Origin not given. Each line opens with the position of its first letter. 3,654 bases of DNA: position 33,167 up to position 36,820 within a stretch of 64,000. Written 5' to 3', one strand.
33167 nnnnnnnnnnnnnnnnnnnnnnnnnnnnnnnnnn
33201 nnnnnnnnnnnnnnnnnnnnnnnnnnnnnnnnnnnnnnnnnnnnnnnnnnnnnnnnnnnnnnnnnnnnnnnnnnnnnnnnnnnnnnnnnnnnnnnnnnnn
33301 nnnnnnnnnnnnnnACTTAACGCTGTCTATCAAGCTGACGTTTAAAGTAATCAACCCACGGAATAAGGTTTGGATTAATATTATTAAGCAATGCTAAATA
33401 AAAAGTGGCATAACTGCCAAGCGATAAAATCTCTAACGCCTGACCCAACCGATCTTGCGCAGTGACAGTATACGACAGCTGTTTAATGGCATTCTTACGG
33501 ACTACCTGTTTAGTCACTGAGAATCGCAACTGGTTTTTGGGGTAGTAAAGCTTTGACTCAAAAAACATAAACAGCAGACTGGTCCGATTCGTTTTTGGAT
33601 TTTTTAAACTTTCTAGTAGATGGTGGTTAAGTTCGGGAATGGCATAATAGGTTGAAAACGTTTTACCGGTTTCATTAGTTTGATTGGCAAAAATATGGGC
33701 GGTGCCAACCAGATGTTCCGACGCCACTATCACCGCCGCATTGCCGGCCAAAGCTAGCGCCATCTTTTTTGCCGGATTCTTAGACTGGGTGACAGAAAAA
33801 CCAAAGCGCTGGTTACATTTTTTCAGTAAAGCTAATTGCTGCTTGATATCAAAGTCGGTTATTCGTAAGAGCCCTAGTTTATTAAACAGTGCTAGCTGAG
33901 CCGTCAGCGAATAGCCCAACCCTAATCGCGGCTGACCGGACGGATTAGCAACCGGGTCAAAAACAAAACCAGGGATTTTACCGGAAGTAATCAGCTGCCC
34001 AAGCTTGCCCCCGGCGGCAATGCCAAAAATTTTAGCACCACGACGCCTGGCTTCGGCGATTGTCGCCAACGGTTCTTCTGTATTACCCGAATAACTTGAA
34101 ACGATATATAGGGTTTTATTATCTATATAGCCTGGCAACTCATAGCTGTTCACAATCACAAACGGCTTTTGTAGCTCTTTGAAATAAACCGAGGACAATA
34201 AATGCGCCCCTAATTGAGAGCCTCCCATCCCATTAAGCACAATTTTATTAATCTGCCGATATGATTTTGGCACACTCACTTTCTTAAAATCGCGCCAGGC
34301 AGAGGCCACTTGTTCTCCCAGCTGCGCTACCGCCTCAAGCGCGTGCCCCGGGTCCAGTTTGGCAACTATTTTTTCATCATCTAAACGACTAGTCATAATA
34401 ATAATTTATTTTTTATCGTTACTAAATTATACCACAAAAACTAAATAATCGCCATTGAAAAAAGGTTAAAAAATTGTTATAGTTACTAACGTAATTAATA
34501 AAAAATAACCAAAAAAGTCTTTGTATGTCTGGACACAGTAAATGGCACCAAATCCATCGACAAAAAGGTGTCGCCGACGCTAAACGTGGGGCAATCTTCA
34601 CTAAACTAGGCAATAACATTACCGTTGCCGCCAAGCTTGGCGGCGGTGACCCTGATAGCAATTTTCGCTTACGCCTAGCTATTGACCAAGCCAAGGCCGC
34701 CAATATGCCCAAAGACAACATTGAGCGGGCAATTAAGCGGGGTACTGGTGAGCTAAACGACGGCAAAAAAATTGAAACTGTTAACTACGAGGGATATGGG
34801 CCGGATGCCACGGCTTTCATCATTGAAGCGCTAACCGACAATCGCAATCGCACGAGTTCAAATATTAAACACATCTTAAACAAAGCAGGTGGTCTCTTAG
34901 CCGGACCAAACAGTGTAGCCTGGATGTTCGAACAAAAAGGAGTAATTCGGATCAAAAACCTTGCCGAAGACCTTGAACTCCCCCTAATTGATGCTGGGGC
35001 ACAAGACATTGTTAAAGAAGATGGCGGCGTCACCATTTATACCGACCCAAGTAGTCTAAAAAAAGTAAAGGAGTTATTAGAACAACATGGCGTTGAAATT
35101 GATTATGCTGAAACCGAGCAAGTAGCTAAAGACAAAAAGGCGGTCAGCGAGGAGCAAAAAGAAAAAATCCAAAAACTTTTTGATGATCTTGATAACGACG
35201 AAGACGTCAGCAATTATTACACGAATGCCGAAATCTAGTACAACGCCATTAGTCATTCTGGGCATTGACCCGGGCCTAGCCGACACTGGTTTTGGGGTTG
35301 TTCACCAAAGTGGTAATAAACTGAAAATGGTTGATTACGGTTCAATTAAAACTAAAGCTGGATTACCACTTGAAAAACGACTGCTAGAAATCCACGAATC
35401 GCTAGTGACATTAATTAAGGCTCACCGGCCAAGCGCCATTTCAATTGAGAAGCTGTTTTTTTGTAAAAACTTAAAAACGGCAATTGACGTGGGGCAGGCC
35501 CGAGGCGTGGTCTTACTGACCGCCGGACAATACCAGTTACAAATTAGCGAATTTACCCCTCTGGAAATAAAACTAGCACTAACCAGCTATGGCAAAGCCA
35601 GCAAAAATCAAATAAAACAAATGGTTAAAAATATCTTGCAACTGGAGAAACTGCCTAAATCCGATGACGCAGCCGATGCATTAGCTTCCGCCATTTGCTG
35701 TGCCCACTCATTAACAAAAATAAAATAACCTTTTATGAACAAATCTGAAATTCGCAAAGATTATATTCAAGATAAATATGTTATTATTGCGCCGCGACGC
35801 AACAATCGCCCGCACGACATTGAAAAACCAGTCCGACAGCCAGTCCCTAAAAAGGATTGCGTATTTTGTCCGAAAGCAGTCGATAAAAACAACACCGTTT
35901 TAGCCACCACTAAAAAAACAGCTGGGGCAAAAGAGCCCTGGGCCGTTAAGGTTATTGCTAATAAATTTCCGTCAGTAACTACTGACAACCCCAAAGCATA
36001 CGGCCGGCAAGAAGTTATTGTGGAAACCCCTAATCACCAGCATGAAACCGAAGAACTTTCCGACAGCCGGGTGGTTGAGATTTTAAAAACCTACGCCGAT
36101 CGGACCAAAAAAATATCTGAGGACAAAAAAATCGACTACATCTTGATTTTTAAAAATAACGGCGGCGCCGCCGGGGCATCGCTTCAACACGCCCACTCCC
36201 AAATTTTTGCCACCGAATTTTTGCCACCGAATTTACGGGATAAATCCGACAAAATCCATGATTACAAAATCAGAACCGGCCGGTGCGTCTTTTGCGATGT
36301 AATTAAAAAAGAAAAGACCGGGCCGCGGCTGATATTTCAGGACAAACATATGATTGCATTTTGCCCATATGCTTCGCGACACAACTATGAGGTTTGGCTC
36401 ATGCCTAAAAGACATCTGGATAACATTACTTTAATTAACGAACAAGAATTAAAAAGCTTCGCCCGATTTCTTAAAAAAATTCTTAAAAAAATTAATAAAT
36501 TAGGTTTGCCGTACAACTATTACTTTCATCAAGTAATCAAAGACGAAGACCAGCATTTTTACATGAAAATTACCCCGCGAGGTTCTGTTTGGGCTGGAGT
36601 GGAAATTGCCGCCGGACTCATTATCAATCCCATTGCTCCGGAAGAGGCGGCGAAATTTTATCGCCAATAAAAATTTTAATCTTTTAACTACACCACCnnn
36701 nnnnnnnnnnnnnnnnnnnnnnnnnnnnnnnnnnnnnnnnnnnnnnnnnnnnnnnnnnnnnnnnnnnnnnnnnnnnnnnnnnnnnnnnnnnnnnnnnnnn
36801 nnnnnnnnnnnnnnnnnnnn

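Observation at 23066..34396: Eleven-kb envelope glycosylation block: three tandem Dpm1-like GT2 genes, five large GT-C-like membrane proteins (two as tandem paralogs) and PGI/PMI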

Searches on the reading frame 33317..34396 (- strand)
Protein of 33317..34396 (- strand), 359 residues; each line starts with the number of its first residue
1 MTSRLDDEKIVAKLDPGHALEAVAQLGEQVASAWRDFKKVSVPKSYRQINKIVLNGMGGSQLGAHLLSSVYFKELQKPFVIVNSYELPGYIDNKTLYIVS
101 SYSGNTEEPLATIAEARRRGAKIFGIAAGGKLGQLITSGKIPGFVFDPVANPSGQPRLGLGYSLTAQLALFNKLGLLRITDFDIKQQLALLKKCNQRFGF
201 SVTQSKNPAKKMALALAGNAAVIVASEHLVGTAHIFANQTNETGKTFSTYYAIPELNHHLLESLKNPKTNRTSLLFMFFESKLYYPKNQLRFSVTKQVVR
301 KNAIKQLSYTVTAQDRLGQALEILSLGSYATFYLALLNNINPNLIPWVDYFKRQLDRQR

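Call 3: search_protein_families(library=pfam, proteins=[window:33317-34396:-], max_evalue=0.01)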
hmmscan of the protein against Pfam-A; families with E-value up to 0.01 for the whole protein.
window:33317-34396:- (359 aa): 2 families
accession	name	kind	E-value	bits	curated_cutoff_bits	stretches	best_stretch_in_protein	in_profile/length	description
PF10432.14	bact-PGI_C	-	3.5e-24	85.9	24.5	1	206-355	2-151/151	Bacterial phospho-glucose isomerase C-terminal SIS domain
PF01380.27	SIS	-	9.1e-07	29.2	25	1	47-127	3-87/131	SIS domain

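Call 4: search_protein_families(library=ncbifam, proteins=[window:33317-34396:-], max_evalue=0.01)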
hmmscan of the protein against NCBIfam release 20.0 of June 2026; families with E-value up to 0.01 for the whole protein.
window:33317-34396:- (359 aa): 10 families
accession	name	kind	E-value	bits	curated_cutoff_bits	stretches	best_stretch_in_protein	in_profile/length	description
NF006425.0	PRK08674.1-5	equivalog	2.9e-72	243.6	471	1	1-356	1-354/358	bifunctional phosphoglucose/phosphomannose isomerase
NF006426.0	PRK08674.1-6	subfamily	2.1e-62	211.1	295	1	5-357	2-351/354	bifunctional phosphoglucose/phosphomannose isomerase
NF006424.0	PRK08674.1-3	equivalog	2.4e-51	175.2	730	1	4-356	5-353/355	bifunctional phosphoglucose/phosphomannose isomerase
NF006423.0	PRK08674.1-2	equivalog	4.2e-46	157.3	254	1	30-355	7-316/317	bifunctional phosphoglucose/phosphomannose isomerase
TIGR02128.1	G6PI_arch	equivalog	1e-45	156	213.9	1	38-355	10-307/308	bifunctional phosphoglucose/phosphomannose isomerase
NF006422.0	PRK08674.1-1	subfamily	1.2e-19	70.9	317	1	48-355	25-295/302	bifunctional phosphoglucose/phosphomannose isomerase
NF007080.0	PRK09533.1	equivalog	1.9e-06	26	712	1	44-218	451-632/949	bifunctional transaldolase/phosoglucose isomerase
NF003016.0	PRK03868.1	equivalog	0.00033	19.6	487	1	44-111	53-129/410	glucose-6-phosphate isomerase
TIGR01135.1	glmS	equivalog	0.0011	17.6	418.05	1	26-127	268-372/607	glutamine--fructose-6-phosphate transaminase (isomerizing)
NF001484.0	PRK00331.1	subfamily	0.0033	15.9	381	1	41-127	278-367/601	isomerizing glutamine--fructose-6-phosphate transaminase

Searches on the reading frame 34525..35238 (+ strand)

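Call 9: search_protein_families(library=pfam, proteins=[window:34525-35238:+], max_evalue=0.01)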
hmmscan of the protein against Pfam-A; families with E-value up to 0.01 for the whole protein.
window:34525-35238:+ (237 aa): 3 families
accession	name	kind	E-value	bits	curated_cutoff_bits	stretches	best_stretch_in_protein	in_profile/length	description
PF01709.26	Transcrip_reg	-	5.7e-49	166.3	27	1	84-235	2-160/160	TACO1/YebC second and third domain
PF20772.2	TACO1_YebC_N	-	9.4e-34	116.2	36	1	5-76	1-73/73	TACO1/YebC protein N-terminal domain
PF02244.21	Propep_M14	-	0.0095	16.5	22.1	0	143-191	14-58/73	Carboxypeptidase activation peptide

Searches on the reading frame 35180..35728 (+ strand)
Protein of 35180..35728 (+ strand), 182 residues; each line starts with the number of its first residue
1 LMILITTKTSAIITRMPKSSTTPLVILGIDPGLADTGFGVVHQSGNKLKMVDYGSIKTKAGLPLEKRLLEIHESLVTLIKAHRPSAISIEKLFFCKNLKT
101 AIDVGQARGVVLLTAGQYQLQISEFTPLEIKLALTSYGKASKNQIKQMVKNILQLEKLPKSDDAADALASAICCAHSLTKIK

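Call 9: search_protein_families(library=pfam, proteins=[window:35180-35728:+], max_evalue=0.01)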
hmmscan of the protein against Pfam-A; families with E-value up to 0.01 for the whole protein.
window:35180-35728:+ (182 aa): 2 families
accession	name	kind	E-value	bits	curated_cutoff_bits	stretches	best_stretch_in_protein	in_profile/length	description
PF02075.23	RuvC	-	1.4e-48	165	22.2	1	26-173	1-147/148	Crossover junction endodeoxyribonuclease RuvC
PF04312.18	DUF460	-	0.0089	16.2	28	0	6-51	12-57/135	Protein of unknown function (DUF460)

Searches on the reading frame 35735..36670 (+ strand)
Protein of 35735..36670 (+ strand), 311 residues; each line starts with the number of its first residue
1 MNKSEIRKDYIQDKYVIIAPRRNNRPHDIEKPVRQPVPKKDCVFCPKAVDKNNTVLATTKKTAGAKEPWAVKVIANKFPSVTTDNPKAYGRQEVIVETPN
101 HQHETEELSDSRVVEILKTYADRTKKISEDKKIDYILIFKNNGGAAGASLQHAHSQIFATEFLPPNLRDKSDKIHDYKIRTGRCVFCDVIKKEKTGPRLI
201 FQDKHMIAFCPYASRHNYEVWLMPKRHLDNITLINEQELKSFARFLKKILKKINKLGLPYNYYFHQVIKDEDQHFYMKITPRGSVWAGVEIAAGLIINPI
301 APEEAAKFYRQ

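Call 9: search_protein_families(library=pfam, proteins=[window:35735-36670:+], max_evalue=0.01)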
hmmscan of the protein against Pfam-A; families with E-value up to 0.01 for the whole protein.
window:35735-36670:+ (311 aa): 6 families
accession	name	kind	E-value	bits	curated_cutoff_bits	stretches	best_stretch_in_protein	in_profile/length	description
PF01087.27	GalP_UDP_transf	-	6.4e-18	66.3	22.1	1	4-164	12-184/184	Galactose-1-phosphate uridyl transferase, N-terminal domain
PF16285.10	DUF4931_N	-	1.1e-07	32.4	24.1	1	73-159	40-120/124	Domain of unknown function (DUF4931) N-terminal domain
PF01230.28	HIT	-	3e-07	31.4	21.5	1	198-256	7-65/98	HIT domain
PF11969.13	DcpS_C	-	2.7e-05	25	24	1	183-257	1-74/114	Scavenger mRNA decapping enzyme C-term binding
PF16268.10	DUF4921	-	3.5e-05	23.4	28.5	1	128-304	216-388/425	Domain of unknown function (DUF4921)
PF02744.22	GalP_UDP_tr_C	-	4.4e-05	23.7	29.2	1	172-256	3-88/165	Galactose-1-phosphate uridyl transferase, C-terminal domain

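Call 74: search_protein_families(library=ncbifam, proteins=[window:35735-36670:+], max_evalue=0.00001)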
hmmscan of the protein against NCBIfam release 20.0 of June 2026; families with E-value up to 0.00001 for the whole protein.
window:35735-36670:+ (311 aa): 3 families
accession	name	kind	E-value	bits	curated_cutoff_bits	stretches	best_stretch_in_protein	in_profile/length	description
NF008724.0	PRK11720.1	equivalog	4.8e-35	121.3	448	1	3-271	9-287/348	UDP-glucose--hexose-1-phosphate uridylyltransferase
TIGR00209.1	galT_1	equivalog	1.9e-31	109.3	102.1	1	5-275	12-294/349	galactose-1-phosphate uridylyltransferase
NF045834.1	M_plasma_HinT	exception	5.7e-06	27.1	130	0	185-251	1-66/102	histidine triad protein HinT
